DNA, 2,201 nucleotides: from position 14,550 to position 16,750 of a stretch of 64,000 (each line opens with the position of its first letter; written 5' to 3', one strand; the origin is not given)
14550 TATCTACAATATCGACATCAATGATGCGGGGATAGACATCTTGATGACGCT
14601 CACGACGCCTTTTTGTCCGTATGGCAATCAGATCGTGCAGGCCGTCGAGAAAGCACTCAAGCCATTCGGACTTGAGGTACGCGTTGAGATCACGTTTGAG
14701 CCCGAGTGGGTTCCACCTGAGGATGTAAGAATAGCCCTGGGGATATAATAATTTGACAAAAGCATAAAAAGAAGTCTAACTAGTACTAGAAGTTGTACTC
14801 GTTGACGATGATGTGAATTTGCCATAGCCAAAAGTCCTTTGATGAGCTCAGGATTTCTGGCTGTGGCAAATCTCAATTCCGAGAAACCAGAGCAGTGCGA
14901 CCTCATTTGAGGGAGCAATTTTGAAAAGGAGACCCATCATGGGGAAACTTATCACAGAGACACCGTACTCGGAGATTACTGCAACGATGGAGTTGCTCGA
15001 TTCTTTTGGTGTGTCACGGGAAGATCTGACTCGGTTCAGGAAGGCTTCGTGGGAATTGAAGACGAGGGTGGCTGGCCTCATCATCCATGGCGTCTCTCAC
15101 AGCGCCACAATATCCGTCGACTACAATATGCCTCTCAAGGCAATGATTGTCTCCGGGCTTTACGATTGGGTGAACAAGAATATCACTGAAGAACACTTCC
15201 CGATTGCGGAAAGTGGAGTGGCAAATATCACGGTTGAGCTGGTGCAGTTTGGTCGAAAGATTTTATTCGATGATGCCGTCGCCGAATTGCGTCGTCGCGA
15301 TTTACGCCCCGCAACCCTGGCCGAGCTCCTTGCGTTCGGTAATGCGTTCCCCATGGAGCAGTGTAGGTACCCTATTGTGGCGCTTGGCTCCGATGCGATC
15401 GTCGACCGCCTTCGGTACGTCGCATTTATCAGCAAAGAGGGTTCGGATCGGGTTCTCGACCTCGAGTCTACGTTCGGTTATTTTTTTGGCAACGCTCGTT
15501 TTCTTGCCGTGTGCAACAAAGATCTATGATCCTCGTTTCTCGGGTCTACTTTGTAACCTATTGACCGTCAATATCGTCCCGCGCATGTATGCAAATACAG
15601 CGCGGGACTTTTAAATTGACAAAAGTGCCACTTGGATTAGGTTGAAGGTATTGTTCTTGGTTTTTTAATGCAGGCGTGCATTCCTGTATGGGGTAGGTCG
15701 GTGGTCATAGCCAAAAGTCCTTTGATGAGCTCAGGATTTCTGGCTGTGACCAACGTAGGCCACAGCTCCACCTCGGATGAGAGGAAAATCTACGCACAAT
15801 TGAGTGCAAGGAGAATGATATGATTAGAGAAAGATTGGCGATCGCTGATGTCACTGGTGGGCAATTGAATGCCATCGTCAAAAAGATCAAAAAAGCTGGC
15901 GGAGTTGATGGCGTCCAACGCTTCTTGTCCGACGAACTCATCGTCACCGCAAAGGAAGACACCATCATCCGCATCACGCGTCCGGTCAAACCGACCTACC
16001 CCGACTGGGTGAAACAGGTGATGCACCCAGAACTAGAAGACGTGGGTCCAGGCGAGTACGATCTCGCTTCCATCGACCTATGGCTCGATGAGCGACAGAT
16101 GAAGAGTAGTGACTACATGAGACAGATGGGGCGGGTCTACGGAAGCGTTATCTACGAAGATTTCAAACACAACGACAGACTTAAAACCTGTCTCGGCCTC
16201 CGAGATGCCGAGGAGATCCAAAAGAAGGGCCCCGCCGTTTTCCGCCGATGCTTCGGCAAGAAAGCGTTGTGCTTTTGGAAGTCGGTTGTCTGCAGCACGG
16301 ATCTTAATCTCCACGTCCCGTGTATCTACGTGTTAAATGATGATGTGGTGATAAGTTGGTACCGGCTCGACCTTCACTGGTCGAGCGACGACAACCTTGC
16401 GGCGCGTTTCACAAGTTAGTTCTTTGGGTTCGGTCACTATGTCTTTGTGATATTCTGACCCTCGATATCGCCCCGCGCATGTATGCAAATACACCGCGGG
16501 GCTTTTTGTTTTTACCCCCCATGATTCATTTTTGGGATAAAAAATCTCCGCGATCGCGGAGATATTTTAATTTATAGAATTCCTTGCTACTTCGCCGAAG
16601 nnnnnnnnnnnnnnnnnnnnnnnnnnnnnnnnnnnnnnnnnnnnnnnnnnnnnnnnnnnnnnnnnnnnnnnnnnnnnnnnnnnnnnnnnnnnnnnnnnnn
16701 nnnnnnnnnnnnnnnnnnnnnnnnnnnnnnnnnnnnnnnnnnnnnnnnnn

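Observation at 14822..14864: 43-nt perfectly duplicated hairpin with covariation in its flanking stem extension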

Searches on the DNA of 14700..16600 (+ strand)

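Call 32: search_rna_families(source=window, start=14700, end=16600, threshold=evalue, max_evalue=10)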
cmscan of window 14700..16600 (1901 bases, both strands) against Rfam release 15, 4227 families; matches with E-value up to 10: 7.
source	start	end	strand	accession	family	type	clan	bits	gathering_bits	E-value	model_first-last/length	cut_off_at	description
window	15702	15752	+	RF04281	mir-8791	Gene; miRNA;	CL00146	21.2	85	0.36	1-77/77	no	mir-8791 microRNA precursor family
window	15687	15766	+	RF03807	mir-4890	Gene; miRNA;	-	19.8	100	0.46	1-91/91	no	mir-4890 microRNA precursor family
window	15516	15669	-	RF01743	leu-phe_leader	Cis-reg; leader;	-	19.2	70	4.3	1-162/162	no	leu/phe leader RNA from Lactococcus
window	16443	16550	-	RF01794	sok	Gene; antitoxin;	-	17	59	0.59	1-157/157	no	sok antitoxin (CssrC)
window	15062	15088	-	RF00095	snoPyro_CD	Gene; snRNA; snoRNA; CD-box;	CL00132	16.3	45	3.4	1-58/58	no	Pyrococcus C/D box small nucleolar RNA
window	16477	16554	-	RF01227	snoR83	Gene; snRNA; snoRNA; HACA-box;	-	16.2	40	9.5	1-129/129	no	Small nucleolar RNA snoR83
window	15651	15681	-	RF00522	PreQ1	Cis-reg; riboswitch;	-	15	39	8.1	1-45/45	no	PreQ1 (pre queuosine) riboswitch aptamer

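Call 39: build_rna_model(alignment_id=A3, structure=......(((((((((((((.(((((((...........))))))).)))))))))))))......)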
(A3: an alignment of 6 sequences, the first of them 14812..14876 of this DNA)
Model R1 built from alignment A3 (6 sequences, 65 columns); structure: as given.
model positions 65; base pairs 20; branch points 0; effective number of sequences 5.19; information 0.862 bits per position. Calibrated on 0.2 Mb of random sequence (short: E-values are rough).
structure used (alignment columns):
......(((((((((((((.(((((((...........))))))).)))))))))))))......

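Call 40: search_with_rna_model(model_id=R1, sources=[window, L014, L015, L016, L017, L018, L019, L020, L021, L022, L023, L024, L025, L026, L027, L028, L029, L030, L031, L032, L033, L034, L035, L036, L037, L038, L039, L040, L041, L042, L043, L044, L045, L046, L047, L048, L049, L050, L051, L052, L053, L054, L055, L056, L057, L058, L059, L060, L061, L062, L063, L064, L065, L066, L067, L068, L069, L070, L071, L072, L073, L074, L075], max_evalue=1, make_alignment=true)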
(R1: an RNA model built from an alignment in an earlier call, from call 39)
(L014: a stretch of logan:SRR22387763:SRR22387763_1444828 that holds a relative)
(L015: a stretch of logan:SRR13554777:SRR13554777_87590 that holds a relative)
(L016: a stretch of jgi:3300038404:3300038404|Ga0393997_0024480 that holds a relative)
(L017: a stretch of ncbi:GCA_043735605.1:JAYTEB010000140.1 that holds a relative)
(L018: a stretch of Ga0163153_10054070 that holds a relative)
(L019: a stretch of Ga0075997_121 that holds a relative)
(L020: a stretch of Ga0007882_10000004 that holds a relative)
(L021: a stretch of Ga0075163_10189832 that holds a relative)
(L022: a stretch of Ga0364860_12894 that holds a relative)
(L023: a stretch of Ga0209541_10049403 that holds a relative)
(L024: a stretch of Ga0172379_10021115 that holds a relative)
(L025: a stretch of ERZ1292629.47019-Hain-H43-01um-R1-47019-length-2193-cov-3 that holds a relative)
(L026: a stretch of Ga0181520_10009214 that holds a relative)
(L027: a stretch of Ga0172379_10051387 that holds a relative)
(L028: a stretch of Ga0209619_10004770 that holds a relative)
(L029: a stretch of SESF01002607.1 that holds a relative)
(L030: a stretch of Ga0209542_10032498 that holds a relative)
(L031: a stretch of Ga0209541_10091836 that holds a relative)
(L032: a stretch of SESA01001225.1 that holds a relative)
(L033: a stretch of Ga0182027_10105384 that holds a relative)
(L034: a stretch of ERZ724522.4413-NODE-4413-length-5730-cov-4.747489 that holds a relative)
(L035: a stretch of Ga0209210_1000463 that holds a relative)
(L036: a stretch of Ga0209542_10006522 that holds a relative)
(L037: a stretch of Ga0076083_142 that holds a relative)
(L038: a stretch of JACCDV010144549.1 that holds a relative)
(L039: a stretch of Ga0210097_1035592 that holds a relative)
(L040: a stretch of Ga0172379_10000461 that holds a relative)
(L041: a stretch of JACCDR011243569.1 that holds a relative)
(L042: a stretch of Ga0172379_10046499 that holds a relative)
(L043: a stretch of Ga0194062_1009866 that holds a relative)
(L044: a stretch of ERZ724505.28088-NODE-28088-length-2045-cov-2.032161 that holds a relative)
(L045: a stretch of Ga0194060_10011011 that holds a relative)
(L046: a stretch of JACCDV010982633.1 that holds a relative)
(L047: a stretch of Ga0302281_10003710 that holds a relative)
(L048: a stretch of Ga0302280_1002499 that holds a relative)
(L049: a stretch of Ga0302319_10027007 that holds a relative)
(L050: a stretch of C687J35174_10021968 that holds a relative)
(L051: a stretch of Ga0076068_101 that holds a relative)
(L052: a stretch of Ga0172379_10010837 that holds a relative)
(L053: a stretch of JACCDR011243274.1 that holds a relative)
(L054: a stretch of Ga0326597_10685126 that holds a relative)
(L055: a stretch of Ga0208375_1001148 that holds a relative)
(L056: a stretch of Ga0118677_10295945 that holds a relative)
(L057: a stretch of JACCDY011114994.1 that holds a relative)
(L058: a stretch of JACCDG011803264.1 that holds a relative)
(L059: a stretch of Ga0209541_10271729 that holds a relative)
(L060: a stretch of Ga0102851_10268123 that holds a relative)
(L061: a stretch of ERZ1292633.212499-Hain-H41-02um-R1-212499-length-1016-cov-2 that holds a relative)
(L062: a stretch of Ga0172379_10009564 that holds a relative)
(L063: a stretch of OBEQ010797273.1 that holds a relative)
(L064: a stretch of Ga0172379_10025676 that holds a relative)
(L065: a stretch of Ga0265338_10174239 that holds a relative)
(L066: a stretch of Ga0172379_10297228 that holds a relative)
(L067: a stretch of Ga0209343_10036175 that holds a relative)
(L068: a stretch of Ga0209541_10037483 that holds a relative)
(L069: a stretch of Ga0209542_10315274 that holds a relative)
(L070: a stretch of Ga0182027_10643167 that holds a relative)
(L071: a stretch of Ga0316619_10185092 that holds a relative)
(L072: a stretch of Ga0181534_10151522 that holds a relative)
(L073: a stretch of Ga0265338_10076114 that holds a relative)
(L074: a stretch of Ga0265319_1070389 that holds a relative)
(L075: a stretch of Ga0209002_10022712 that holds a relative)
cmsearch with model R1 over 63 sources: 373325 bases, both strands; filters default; matches with E-value up to 1: 86.
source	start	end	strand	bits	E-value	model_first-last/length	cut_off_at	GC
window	14812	14876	+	81.3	1.6e-20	1-65/65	no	0.43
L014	198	262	+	78.4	1.2e-19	1-65/65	no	0.46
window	15695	15759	+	75.4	8.8e-19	1-65/65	no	0.51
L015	1523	1587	+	70.9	1.8e-17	1-65/65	no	0.48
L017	2742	2806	+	70.8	1.9e-17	1-65/65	no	0.51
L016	3531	3595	+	70.3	2.7e-17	1-65/65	no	0.46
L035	4879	4943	+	61.4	1e-14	1-65/65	no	0.49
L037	4879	4943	+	61.4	1e-14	1-65/65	no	0.49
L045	3841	3905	+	57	2e-13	1-65/65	no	0.38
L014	198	262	-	50.6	1.4e-11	1-65/65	no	0.46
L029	4778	4841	+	50.2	1.8e-11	1-65/65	no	0.41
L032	4778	4841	+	50.2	1.8e-11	1-65/65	no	0.41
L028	515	576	+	48.1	7.7e-11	1-65/65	no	0.52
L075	4227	4289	+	47.6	1.1e-10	1-65/65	no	0.44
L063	3672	3738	+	47.4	1.3e-10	1-65/65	no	0.43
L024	4847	4910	+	45.1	5.6e-10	1-65/65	no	0.25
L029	4778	4841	-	45.1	5.7e-10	1-65/65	no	0.41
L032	4778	4841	-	45.1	5.7e-10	1-65/65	no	0.41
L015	1523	1587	-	44.8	7e-10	1-65/65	no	0.48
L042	1030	1093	+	43.1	2.1e-09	1-65/65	no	0.28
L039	22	84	+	42.3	3.7e-09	1-65/65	no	0.46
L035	4879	4943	-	42.2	4e-09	1-65/65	no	0.49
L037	4879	4943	-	42.2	4e-09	1-65/65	no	0.49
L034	4774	4836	+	42.2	4e-09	1-65/65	no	0.46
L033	1700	1763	+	42.1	4.3e-09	1-65/65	no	0.38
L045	3841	3905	-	40.2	1.5e-08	1-65/65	no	0.38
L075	4227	4289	-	38.6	4.6e-08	1-65/65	no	0.44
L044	55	123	-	34.4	7.5e-07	1-65/65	no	0.42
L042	1030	1093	-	34.4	7.6e-07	1-65/65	no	0.28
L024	4847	4910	-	34.3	7.7e-07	1-65/65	no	0.25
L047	4150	4210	+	33.1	1.7e-06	1-65/65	no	0.52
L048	351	411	+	33.1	1.7e-06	1-65/65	no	0.52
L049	2002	2062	+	33.1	1.7e-06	1-65/65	no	0.52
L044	61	117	+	32.8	2.1e-06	7-59/65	no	0.44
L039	22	84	-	32.8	2.2e-06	1-65/65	no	0.46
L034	4774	4836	-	32.6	2.4e-06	1-65/65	no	0.46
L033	1700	1763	-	32.3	3e-06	1-65/65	no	0.38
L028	515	576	-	32.3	3.1e-06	1-65/65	no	0.52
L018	471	535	+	29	2.8e-05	1-65/65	no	0.51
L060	644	704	+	28.6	3.7e-05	1-65/65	no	0.44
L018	471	535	-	28.5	3.8e-05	1-65/65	no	0.51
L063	3672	3738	-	28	5.2e-05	1-65/65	no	0.43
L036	4727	4779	+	28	5.4e-05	7-59/65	no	0.49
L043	2833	2893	+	28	5.4e-05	1-65/65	no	0.44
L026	2758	2818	+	26.9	0.00011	1-65/65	no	0.46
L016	3531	3595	-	26.5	0.00014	1-65/65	no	0.46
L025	1310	1374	-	26.2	0.00018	1-65/65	no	0.48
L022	390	450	+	26.2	0.00018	1-65/65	no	0.56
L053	133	195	+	25.9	0.00021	1-65/65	no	0.57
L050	4596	4658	+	25.9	0.00022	1-65/65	no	0.41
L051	4753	4815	+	25.9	0.00022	1-65/65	no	0.41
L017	2742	2806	-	25.5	0.0003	1-65/65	no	0.51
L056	34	97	+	25.4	0.0003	1-65/65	no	0.3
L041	133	195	+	25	0.0004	1-65/65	no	0.57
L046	97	159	+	25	0.0004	1-65/65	no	0.57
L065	1001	1061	+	24.4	0.00059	1-65/65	no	0.52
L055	4652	4728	+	24.4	0.00061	1-65/65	no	0.31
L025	1310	1370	+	24.3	0.00066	1-65/65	no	0.46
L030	4873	4941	+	23.6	0.001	1-65/65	no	0.41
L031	2167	2235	+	23.6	0.001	1-65/65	no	0.41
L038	4675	4737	-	23.6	0.001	1-65/65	no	0.56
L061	232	294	+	22.6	0.0021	1-65/65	no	0.51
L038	4675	4737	+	22.1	0.0028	1-65/65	no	0.56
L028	1995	2056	-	22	0.003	1-65/65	no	0.47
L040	4839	4897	+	21.7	0.0037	1-65/65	no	0.51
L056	34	97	-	21.4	0.0045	1-65/65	no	0.3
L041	133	195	-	21.1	0.0054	1-65/65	no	0.57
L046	97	159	-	21.1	0.0054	1-65/65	no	0.57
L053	133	195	-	20.4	0.0086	1-65/65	no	0.57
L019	4708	4772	+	19.4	0.017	1-65/65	no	0.54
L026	2758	2822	-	18.7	0.028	1-65/65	no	0.48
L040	4839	4901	-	18.5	0.032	1-65/65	no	0.54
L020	4726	4784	+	18.4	0.033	1-65/65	no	0.47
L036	4721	4785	-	18.2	0.04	1-65/65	no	0.49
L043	2833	2897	-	17.9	0.046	1-65/65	no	0.46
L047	4150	4214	-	17.7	0.053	1-65/65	no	0.54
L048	351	415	-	17.7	0.053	1-65/65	no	0.54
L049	2002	2066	-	17.7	0.053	1-65/65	no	0.54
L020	4726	4788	-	17.4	0.065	1-65/65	no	0.49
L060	644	704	-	16.4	0.13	1-65/65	no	0.44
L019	4708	4771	-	16.2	0.14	1-65/65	no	0.55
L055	237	261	-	14.4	0.48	21-45/65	no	0.4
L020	3433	3461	-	14.3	0.53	17-49/65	no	0.45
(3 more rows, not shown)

Alignment A4: 86 matches aligned to the model, 153 columns, each read 5' to 3' on its own strand. Consensus structure (alignment columns), stored with it:
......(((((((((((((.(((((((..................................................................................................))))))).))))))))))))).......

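Call 61: search_rna_families(sources=[L047, L026, L040, L036, L022, L050, L042, L015, L055, L020], threshold=gathering)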
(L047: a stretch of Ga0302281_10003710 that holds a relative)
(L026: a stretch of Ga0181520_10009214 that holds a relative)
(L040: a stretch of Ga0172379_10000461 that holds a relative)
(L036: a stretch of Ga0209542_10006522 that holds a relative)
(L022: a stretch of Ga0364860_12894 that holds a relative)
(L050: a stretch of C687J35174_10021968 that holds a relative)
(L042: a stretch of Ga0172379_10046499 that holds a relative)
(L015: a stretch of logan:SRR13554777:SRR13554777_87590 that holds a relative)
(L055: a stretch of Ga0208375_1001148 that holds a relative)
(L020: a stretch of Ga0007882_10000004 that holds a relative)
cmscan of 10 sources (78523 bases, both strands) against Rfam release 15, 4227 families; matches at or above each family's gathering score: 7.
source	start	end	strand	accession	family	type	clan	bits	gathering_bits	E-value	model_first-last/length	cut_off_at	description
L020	9839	10203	+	RF00023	tmRNA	Gene;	CL00001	107.7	47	4.8e-41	1-374/374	no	transfer-messenger RNA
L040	3370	3440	+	RF00005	tRNA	Gene; tRNA;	CL00001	74.7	29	1.9e-14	1-71/71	no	tRNA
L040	3192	3264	+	RF00005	tRNA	Gene; tRNA;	CL00001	72.7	29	7e-14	1-71/71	no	tRNA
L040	4650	4720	+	RF00005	tRNA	Gene; tRNA;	CL00001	65.2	29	8.2e-12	1-71/71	no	tRNA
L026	2303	2375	+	RF00005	tRNA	Gene; tRNA;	CL00001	62.4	29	4.7e-11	1-71/71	no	tRNA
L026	2436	2506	+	RF00005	tRNA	Gene; tRNA;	CL00001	59.8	29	2.5e-10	1-71/71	no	tRNA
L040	4058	4130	+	RF00005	tRNA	Gene; tRNA;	CL00001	59.4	29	3.2e-10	1-71/71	no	tRNA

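Call 69: build_rna_model(alignment_id=A5, structure=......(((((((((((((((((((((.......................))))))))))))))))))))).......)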
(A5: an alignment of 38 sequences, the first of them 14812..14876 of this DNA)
Model R2 built from alignment A5 (38 sequences, 78 columns); structure: as given.
model positions 65; base pairs 21; branch points 0; effective number of sequences 34.33; information 0.863 bits per position. Calibrated on 0.2 Mb of random sequence (short: E-values are rough).
structure used (alignment columns):
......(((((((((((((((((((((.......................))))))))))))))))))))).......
